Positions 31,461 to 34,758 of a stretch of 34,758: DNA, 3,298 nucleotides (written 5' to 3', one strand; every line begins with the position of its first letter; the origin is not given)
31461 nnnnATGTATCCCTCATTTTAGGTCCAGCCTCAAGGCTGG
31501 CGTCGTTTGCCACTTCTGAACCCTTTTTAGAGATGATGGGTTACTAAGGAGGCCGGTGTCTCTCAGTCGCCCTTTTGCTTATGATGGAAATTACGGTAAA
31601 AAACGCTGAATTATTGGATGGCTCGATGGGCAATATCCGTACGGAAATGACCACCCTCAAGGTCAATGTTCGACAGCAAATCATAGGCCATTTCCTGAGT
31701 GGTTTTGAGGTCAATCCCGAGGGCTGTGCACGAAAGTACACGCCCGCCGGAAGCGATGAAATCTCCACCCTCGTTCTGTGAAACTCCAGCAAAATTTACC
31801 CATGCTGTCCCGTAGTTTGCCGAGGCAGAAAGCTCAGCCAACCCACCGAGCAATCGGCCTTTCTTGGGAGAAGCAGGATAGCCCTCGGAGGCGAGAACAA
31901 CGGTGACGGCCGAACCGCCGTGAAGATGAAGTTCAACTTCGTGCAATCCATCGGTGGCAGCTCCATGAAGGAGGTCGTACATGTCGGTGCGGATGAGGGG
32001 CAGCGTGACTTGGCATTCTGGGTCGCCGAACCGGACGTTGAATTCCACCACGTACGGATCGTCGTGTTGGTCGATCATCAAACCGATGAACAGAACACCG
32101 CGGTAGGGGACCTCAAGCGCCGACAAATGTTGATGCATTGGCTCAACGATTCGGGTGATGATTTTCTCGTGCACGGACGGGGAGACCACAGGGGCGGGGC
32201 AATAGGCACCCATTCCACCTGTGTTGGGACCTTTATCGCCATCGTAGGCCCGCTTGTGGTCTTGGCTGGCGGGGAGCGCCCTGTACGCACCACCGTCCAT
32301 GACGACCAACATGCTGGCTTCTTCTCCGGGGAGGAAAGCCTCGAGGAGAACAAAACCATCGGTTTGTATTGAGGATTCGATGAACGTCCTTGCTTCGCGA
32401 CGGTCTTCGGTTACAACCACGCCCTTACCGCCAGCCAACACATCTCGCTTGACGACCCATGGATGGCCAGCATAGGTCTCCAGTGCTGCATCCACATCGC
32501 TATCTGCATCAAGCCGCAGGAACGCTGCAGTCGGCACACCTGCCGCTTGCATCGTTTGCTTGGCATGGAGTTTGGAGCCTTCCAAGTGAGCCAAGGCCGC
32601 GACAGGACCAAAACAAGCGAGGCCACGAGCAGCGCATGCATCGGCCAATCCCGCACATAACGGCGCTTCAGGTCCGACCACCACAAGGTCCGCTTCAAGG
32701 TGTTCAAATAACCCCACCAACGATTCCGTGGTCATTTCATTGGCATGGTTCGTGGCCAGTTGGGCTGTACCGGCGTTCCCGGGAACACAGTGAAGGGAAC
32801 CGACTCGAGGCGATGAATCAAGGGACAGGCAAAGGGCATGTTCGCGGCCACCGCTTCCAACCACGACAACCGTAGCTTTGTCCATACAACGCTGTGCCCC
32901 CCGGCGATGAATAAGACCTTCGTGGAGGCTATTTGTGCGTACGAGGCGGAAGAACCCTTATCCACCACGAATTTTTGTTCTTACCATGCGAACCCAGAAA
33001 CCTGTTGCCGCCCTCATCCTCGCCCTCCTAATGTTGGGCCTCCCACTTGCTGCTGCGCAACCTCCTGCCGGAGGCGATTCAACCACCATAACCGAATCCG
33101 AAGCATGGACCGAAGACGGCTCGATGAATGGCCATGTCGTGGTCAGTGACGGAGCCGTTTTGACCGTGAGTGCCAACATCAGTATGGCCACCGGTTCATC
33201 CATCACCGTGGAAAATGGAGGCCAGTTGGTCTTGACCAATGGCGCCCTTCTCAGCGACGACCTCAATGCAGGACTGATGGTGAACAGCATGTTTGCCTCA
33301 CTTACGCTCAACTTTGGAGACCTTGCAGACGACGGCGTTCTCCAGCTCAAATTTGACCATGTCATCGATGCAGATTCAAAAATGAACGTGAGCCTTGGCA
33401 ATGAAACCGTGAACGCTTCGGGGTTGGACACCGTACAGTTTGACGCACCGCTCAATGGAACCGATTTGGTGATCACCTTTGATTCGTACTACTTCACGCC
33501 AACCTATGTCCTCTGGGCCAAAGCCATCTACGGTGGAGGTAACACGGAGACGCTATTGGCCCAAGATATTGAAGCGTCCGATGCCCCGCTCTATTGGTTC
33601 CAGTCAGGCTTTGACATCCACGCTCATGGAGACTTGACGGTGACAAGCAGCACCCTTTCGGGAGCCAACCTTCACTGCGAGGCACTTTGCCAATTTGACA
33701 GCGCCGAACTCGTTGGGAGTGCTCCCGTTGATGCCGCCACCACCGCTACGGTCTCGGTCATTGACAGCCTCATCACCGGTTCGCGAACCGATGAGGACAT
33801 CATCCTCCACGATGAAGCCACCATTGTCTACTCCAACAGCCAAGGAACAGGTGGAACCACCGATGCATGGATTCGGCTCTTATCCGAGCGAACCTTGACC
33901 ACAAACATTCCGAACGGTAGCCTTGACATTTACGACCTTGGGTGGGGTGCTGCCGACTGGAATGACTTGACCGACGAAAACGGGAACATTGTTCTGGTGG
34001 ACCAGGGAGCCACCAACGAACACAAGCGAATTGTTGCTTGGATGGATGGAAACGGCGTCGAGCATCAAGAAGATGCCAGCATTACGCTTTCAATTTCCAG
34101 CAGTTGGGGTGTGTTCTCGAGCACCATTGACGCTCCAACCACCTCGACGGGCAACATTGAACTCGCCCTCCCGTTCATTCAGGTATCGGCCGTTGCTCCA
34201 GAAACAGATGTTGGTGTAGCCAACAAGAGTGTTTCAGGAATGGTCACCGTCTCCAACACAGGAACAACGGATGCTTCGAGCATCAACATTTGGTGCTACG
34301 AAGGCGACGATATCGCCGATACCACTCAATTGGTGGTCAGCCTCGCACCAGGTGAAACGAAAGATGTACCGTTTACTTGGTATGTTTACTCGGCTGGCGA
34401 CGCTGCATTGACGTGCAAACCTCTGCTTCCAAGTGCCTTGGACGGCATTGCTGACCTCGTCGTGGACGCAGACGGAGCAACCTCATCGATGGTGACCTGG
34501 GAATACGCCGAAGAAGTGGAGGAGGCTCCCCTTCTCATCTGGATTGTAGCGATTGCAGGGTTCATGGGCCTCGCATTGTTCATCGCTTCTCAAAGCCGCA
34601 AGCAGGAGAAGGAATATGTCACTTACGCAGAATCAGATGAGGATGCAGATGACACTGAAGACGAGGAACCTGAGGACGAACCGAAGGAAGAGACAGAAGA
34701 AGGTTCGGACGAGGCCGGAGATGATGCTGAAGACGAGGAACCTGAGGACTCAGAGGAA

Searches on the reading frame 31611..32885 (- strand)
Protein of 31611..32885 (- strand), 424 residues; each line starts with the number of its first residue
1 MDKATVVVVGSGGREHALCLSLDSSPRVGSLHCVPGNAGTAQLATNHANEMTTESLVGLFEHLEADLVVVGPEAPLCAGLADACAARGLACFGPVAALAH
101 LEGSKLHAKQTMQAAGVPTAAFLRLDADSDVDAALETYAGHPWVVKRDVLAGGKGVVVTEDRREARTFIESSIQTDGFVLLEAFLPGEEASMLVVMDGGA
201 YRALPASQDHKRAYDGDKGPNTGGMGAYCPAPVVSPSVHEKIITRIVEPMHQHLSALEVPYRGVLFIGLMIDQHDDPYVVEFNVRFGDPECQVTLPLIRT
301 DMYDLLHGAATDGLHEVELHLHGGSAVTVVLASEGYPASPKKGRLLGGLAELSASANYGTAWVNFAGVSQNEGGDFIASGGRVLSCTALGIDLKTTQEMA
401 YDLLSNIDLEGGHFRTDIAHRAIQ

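Call 7: search_protein_families(library=pfam, proteins=[window:31611-32885:-], max_evalue=0.1)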
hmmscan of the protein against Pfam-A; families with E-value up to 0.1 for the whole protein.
window:31611-32885:- (424 aa): 8 families
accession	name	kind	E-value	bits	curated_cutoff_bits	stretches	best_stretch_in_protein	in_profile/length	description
PF01071.24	GARS_A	-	4.3e-57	193.5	27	1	103-291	1-194/194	Phosphoribosylglycinamide synthetase, ATP-grasp (A) domain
PF02844.21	GARS_N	-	8e-30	104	29.5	1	5-102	2-100/100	Phosphoribosylglycinamide synthetase, N domain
PF02843.22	GARS_C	-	6.3e-22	78.2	34.8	1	326-421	1-92/92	Phosphoribosylglycinamide synthetase, C domain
PF02655.19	ATP-grasp_3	-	8.7e-09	36.1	23.2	1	105-287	4-158/160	ATP-grasp domain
PF02222.28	ATP-grasp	-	2.2e-06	27.9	27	1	111-197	2-89/179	ATP-grasp domain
PF07478.18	Dala_Dala_lig_C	-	9.3e-05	22.5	24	1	112-283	2-173/204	D-ala D-ala ligase C-terminus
PF08442.15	ATP-grasp_2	-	0.0016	18.5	29.5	1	107-173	6-76/202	ATP-grasp domain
PF02786.22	CPSase_L_D2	-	0.0061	16.5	19.8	1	106-185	3-89/211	Carbamoyl-phosphate synthase L chain, ATP binding domain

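Call 8: search_protein_families(library=ncbifam, proteins=[window:31611-32885:-], max_evalue=0.1)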
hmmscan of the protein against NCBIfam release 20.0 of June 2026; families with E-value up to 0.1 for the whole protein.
window:31611-32885:- (424 aa): 31 families (the best 25 are shown)
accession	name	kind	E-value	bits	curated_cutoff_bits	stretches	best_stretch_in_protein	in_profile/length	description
TIGR00877.1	purD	equivalog_domain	1.2e-122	409.7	288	1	5-423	2-424/425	phosphoribosylamine--glycine ligase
NF002378.0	PRK01372.1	subfamily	1.4e-11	43.6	243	1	104-284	100-269/305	D-alanine--D-alanine ligase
NF006406.0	PRK08654.1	equivalog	9.3e-09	34.3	739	1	79-174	90-186/499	acetyl-CoA carboxylase biotin carboxylase subunit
NF005525.0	PRK07178.1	equivalog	3.4e-08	32.6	768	1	78-167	88-178/471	acetyl-CoA carboxylase biotin carboxylase subunit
NF004679.0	PRK06019.1-5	equivalog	3.6e-08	32.6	326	1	91-209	86-206/376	5-(carboxyamino)imidazole ribonucleotide synthase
TIGR01205.1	D_ala_D_alaTIGR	subfamily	1.6e-07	30.6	245.65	1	89-283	91-284/318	D-alanine--D-alanine ligase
TIGR00514.1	accC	equivalog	2e-07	30.2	626.5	1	78-167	89-179/449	acetyl-CoA carboxylase biotin carboxylase subunit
NF006367.0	PRK08591.1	subfamily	2.1e-07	30.1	597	1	79-170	90-182/451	acetyl-CoA carboxylase biotin carboxylase subunit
TIGR01161.1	purK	equivalog_domain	1.9e-06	27.4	318.4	1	84-210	79-205/362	5-(carboxyamino)imidazole ribonucleotide synthase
NF009554.0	PRK12999.1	equivalog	1.9e-06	26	965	1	80-171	95-187/1147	pyruvate carboxylase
NF009471.0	PRK12833.1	equivalog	2.2e-06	26.5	686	1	78-165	92-180/467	acetyl-CoA carboxylase biotin carboxylase subunit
TIGR01369.1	CPSaseII_lrg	equivalog_domain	5.9e-05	20.9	1027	1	49-285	614-840/1052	carbamoyl-phosphate synthase (glutamine-hydrolyzing) large subunit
NF053643.1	Ddl_archaea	equivalog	8e-05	21.8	500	1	99-216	101-211/367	putative pseudomurein biosynthesis ATP-grasp protein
NF006286.0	PRK08462.1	equivalog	8.1e-05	21.7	740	1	81-166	94-180/445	acetyl-CoA carboxylase biotin carboxylase subunit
NF004680.0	PRK06019.1-6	equivalog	9e-05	21.3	327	1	84-183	97-195/405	5-(carboxyamino)imidazole ribonucleotide synthase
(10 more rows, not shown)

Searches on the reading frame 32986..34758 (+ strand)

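Call 78: search_protein_families(library=pfam, proteins=[window:32986-34758:+], max_evalue=0.01)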
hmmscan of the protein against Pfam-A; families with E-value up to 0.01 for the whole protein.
window:32986-34758:+ (591 aa): 1 family
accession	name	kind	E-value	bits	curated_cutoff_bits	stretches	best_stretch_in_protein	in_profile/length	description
PF07705.17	CARDB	-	9.5e-09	35.8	22.7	1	410-476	15-80/101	CARDB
